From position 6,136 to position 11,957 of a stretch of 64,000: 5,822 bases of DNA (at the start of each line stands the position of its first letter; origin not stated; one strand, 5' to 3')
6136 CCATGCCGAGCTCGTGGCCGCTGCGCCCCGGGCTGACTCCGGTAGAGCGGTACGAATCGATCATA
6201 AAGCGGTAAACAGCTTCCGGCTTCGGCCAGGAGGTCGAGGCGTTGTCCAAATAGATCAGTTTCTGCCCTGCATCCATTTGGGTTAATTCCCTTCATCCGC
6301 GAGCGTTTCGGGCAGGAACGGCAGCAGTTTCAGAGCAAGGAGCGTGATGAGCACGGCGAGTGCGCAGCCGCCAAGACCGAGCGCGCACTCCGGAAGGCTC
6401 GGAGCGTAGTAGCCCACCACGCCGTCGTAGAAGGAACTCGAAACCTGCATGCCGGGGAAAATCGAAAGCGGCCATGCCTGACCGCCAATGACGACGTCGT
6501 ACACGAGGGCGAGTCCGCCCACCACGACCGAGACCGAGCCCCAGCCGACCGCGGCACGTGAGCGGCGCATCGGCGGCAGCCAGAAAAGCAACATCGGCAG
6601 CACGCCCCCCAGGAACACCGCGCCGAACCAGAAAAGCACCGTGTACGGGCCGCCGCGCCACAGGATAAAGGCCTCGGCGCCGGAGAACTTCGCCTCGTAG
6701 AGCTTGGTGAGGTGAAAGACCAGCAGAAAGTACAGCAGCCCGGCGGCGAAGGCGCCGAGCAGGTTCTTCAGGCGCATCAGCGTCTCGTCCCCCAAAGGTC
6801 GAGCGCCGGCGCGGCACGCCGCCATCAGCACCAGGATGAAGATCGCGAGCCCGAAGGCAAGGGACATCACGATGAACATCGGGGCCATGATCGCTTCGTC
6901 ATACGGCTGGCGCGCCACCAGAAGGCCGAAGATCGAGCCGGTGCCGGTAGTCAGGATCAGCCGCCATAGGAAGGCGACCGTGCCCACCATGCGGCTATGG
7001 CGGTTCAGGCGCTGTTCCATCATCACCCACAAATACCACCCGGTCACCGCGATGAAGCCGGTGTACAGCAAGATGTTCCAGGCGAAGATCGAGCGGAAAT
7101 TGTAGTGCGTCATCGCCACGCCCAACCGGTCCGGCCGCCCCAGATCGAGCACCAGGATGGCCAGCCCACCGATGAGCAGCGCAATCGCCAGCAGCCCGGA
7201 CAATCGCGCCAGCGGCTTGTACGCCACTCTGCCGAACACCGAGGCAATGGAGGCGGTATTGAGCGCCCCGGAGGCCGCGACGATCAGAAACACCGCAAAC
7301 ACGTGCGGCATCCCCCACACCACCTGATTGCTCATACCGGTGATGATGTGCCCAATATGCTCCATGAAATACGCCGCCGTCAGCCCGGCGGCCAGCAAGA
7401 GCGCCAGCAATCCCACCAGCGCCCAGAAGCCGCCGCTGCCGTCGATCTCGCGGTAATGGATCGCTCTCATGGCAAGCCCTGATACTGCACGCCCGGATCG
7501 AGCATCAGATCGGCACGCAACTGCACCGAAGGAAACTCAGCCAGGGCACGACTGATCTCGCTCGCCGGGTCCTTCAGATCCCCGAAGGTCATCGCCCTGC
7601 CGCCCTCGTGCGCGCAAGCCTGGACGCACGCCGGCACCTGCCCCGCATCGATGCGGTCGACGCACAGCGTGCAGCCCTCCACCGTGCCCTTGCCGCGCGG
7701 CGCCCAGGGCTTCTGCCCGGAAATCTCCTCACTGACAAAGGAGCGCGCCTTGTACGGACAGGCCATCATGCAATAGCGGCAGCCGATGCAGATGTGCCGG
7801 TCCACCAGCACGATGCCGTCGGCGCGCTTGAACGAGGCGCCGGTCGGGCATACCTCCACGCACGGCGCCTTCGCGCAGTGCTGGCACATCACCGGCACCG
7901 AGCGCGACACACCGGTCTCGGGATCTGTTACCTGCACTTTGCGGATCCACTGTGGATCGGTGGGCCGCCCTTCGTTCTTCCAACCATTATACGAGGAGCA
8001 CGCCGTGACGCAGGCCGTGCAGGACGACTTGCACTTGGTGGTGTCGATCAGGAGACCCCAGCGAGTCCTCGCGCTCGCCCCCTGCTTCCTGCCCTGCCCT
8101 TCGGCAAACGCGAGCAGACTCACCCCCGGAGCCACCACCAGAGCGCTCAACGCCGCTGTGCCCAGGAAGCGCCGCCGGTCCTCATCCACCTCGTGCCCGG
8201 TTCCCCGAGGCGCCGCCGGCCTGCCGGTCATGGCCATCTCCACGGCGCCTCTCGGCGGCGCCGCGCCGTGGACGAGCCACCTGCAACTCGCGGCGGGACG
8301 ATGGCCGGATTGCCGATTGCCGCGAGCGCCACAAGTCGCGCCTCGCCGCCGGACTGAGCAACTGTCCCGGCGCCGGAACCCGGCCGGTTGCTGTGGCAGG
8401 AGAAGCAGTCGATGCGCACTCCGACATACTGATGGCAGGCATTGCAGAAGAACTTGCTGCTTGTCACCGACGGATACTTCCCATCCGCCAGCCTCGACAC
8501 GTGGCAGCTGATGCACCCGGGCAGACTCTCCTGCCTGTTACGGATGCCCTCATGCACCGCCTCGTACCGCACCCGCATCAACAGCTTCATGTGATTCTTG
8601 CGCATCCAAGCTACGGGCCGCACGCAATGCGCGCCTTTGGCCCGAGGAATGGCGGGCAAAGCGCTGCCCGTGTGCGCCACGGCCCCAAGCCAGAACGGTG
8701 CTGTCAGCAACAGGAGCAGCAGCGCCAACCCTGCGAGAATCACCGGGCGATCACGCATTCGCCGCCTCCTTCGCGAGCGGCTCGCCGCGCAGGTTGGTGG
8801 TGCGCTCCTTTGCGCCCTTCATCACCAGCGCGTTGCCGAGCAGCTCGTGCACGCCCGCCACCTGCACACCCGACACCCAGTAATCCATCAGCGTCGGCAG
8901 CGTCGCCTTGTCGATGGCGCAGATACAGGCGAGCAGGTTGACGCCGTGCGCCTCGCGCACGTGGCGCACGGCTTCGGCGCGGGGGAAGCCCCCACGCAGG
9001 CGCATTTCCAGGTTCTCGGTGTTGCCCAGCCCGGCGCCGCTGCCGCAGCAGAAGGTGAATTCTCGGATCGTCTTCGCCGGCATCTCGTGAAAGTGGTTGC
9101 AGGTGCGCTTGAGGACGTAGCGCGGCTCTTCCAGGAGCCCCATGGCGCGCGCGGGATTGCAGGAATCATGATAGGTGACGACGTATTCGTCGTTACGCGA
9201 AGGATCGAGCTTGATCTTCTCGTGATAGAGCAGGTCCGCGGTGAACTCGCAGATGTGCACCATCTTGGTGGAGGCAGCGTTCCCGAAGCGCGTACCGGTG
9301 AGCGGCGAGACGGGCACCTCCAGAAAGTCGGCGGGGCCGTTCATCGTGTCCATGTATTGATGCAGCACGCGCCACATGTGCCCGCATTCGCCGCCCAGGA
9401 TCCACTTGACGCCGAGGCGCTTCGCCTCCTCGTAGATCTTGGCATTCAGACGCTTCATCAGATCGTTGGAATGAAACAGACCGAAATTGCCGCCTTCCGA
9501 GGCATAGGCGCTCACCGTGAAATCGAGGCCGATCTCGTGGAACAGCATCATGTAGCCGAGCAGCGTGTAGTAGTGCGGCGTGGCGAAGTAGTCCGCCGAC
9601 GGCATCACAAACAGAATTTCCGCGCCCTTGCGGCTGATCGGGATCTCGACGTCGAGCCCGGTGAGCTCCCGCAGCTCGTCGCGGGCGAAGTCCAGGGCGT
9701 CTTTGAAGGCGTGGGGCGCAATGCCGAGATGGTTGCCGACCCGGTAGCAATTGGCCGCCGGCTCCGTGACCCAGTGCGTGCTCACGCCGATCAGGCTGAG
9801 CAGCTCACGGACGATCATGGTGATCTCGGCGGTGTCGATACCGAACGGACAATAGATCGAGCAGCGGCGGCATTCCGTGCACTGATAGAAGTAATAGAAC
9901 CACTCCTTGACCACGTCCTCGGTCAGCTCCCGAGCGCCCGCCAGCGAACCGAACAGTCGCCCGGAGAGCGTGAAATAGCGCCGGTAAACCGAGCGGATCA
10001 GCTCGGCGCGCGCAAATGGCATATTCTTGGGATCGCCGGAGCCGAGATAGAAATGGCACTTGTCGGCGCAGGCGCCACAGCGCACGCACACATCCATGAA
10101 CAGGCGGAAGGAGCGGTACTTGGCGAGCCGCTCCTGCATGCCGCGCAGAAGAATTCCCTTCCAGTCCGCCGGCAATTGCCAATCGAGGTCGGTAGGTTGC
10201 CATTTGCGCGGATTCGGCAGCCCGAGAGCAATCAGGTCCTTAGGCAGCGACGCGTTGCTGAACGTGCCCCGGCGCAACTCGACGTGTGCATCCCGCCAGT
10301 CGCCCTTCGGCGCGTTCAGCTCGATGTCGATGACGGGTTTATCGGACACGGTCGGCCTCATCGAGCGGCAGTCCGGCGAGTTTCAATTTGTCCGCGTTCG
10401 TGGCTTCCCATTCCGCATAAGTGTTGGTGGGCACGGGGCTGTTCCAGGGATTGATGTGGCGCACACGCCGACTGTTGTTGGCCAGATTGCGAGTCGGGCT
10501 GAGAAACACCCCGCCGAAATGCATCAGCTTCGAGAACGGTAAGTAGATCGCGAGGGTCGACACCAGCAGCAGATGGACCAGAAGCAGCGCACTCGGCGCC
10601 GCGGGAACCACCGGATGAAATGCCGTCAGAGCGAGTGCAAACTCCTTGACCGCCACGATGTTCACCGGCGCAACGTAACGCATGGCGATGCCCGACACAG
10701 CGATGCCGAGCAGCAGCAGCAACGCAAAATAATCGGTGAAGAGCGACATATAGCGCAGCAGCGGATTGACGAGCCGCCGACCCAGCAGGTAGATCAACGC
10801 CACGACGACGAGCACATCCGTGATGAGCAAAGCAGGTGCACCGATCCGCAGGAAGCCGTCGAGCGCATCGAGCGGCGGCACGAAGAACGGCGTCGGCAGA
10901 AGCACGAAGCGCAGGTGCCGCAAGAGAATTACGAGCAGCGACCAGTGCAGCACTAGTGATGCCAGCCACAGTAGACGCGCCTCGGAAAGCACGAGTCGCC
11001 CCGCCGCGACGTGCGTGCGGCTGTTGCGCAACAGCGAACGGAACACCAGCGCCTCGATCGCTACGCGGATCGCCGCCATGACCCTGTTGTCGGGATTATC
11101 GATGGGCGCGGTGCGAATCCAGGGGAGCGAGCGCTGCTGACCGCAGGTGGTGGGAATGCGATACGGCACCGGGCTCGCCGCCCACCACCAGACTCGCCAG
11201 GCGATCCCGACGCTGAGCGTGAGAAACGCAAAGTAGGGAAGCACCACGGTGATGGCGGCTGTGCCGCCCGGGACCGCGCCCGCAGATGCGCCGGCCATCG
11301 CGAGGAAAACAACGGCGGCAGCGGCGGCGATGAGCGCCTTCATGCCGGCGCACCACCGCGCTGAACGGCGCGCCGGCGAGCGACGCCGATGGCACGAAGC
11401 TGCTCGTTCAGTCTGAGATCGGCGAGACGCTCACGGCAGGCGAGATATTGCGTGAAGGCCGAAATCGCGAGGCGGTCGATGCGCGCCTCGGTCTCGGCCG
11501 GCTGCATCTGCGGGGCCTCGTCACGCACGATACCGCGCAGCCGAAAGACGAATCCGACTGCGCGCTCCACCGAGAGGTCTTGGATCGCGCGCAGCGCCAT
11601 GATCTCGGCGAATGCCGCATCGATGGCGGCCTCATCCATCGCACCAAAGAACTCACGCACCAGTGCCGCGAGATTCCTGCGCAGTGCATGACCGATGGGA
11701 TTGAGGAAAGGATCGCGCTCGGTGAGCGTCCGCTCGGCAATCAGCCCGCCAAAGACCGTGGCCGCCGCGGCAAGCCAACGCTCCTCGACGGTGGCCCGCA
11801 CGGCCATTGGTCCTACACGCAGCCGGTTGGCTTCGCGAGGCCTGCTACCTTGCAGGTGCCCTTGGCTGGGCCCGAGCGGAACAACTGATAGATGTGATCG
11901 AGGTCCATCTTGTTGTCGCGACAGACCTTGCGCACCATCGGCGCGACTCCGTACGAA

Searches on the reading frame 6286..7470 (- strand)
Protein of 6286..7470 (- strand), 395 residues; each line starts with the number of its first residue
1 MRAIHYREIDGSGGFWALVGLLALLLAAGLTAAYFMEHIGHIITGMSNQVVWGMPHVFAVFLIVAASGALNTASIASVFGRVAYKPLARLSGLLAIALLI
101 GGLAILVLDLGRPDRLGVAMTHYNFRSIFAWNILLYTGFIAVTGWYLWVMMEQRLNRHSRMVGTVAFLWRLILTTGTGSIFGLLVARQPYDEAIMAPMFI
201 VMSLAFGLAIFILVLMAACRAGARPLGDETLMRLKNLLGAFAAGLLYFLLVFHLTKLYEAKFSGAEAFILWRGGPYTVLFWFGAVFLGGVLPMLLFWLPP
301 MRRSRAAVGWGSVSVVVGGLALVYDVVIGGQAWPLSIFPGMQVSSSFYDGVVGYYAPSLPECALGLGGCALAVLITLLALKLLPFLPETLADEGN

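Call 15: search_protein_families(library=pfam, proteins=[window:6286-7470:-], max_evalue=0.001)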
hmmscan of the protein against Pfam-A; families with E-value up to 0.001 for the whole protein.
window:6286-7470:- (395 aa): 1 family
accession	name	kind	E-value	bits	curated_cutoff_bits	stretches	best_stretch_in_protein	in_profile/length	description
PF03916.19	NrfD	-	1.1e-51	176.7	25.8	1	44-332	3-310/313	Polysulphide reductase, NrfD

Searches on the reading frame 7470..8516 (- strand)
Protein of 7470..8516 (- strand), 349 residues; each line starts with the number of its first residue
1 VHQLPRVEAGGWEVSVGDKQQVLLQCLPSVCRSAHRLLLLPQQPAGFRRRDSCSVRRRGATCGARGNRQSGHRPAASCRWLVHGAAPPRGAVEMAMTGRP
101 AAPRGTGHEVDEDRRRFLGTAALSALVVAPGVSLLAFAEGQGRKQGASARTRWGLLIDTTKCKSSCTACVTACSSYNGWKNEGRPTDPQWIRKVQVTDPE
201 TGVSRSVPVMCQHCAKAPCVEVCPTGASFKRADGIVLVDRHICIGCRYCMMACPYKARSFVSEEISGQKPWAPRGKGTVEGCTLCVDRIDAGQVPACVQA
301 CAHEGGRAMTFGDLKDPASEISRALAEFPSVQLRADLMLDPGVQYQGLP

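Call 15: search_protein_families(library=pfam, proteins=[window:7470-8516:-], max_evalue=0.001)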
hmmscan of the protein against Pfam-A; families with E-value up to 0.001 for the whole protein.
window:7470-8516:- (349 aa): 8 families
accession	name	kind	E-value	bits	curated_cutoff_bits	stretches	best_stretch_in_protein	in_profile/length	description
PF13247.11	Fer4_11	-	1.3e-18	67.5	26.2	1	207-313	6-99/100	4Fe-4S dicluster domain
PF12838.12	Fer4_7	-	1.6e-10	41.7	27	2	243-303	2-50/52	4Fe-4S dicluster domain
PF12837.12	Fer4_6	-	3.6e-09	36.6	25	1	235-257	1-23/24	4Fe-4S binding domain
PF13237.11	Fer4_10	-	4.1e-09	36.7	25.5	2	237-301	3-52/53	4Fe-4S dicluster domain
PF13187.11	Fer4_9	-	7.8e-08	32.7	27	1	243-303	2-49/52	4Fe-4S dicluster domain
PF12797.12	Fer4_2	-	6.9e-06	26.1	24.5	1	235-255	2-22/22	4Fe-4S binding domain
PF00037.32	Fer4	-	1.2e-05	25.4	21.1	1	238-258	3-23/24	4Fe-4S binding domain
PF14697.11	Fer4_21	-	5.6e-05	23.6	35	1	238-287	3-49/59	4Fe-4S dicluster domain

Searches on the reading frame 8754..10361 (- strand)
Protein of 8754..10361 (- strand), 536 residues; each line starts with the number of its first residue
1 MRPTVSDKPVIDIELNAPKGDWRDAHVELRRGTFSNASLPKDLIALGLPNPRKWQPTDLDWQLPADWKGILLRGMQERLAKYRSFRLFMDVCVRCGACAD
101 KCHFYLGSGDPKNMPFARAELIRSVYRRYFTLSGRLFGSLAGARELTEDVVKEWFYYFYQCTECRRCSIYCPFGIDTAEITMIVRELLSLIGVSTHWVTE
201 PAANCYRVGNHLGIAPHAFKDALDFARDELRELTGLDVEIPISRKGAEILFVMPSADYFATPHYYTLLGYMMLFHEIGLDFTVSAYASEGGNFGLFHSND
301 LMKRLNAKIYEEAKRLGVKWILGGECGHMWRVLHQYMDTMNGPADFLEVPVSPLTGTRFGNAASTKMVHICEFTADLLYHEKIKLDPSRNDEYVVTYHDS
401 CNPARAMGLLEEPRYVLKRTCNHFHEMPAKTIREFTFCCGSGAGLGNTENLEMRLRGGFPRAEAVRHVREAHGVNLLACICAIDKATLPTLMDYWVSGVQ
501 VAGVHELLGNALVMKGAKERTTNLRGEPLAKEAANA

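Call 15: search_protein_families(library=pfam, proteins=[window:8754-10361:-], max_evalue=0.001)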
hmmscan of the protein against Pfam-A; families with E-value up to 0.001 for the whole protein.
window:8754-10361:- (536 aa): 6 families
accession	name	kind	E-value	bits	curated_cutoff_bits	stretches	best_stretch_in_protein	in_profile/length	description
PF13183.11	Fer4_8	-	5.8e-12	46.4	27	1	89-175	2-68/68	4Fe-4S dicluster domain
PF13534.11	Fer4_17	-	1.3e-08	35.7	22.2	1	92-176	2-61/61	4Fe-4S dicluster domain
PF12838.12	Fer4_7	-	3.2e-06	28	27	1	92-175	2-52/52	4Fe-4S dicluster domain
PF13237.11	Fer4_10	-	3.5e-05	24.1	25.5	0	160-173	8-21/53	4Fe-4S dicluster domain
PF12797.12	Fer4_2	-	0.00013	22.2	24.5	0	159-173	8-22/22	4Fe-4S binding domain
PF00037.32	Fer4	-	0.00015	21.8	21.1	0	161-174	8-21/24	4Fe-4S binding domain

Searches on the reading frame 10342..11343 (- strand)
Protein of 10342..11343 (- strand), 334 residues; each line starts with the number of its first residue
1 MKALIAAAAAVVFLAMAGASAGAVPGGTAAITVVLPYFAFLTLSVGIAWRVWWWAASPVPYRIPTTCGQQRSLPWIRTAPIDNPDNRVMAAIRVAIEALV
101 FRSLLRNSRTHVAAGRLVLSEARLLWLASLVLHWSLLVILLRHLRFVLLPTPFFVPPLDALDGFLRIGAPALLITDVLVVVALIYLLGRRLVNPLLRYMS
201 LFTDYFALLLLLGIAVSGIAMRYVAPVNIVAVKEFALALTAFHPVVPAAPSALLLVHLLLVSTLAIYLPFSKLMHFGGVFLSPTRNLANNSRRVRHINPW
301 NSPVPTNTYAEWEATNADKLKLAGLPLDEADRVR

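Call 15: search_protein_families(library=pfam, proteins=[window:10342-11343:-], max_evalue=0.001)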
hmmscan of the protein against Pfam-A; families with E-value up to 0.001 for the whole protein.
window:10342-11343:- (334 aa): 1 family
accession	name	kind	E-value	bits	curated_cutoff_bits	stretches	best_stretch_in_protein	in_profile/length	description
PF02665.19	Nitrate_red_gam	-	2.2e-12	47.5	22.9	1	106-276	25-199/217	Nitrate reductase gamma subunit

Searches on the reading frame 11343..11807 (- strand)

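Call 56: search_protein_families(library=pfam, proteins=[window:11343-11807:-], max_evalue=0.0001)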
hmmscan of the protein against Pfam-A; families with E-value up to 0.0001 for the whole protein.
window:11343-11807:- (155 aa): 1 family
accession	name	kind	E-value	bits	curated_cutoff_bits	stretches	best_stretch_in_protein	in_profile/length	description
PF14361.12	RsbRD_N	-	6.7e-08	33.6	24.3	1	4-96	9-101/104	RsbT co-antagonist protein rsbRD N-terminal domain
